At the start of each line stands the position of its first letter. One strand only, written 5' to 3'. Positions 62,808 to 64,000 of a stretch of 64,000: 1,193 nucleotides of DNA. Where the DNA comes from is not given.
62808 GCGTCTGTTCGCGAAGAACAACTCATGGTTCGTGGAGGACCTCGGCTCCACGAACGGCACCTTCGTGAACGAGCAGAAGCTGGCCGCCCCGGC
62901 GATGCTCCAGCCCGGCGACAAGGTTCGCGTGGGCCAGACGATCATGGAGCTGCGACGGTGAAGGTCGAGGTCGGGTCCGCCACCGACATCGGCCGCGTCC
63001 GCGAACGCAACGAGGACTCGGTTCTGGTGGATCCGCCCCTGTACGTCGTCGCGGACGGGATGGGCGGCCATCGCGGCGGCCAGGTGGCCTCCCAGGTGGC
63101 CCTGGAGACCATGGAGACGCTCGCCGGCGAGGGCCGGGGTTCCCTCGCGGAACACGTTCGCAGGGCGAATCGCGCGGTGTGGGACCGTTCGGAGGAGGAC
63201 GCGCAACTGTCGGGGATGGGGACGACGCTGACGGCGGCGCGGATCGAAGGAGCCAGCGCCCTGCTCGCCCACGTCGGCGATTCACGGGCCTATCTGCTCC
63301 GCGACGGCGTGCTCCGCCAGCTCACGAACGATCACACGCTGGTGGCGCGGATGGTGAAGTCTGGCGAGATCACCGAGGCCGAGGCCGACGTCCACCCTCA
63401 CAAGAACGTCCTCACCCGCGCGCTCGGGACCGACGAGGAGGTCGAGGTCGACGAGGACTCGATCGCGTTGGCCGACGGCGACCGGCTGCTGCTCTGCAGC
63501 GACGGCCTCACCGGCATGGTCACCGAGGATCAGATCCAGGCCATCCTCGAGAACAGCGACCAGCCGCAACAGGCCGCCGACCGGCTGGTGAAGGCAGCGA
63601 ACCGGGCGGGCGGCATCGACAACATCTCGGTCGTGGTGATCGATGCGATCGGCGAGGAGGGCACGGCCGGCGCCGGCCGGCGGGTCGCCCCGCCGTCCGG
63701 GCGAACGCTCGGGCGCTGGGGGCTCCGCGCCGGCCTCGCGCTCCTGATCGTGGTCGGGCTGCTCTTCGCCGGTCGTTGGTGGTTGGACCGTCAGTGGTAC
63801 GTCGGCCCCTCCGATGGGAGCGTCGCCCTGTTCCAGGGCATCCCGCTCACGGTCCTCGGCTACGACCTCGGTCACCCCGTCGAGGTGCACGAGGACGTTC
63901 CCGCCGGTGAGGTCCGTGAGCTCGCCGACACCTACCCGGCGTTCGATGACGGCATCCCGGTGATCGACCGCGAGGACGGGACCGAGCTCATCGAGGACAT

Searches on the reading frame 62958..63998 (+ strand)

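Call 80: search_protein_families(library=pfam, proteins=[window:62958-63998:+], max_evalue=0.001)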
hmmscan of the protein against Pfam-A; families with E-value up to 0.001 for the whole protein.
window:62958-63998:+ (347 aa): 3 families
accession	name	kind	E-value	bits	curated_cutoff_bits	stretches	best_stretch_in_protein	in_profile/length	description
PF13672.11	PP2C_2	-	6.3e-15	55.7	24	1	21-197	15-188/209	Protein phosphatase 2C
PF00481.26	PP2C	-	2.5e-11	44.2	20.3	1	28-127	36-141/255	Protein phosphatase 2C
PF07228.17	SpoIIE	-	3.1e-10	40.7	25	1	30-228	8-189/192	Stage II sporulation protein E (SpoIIE)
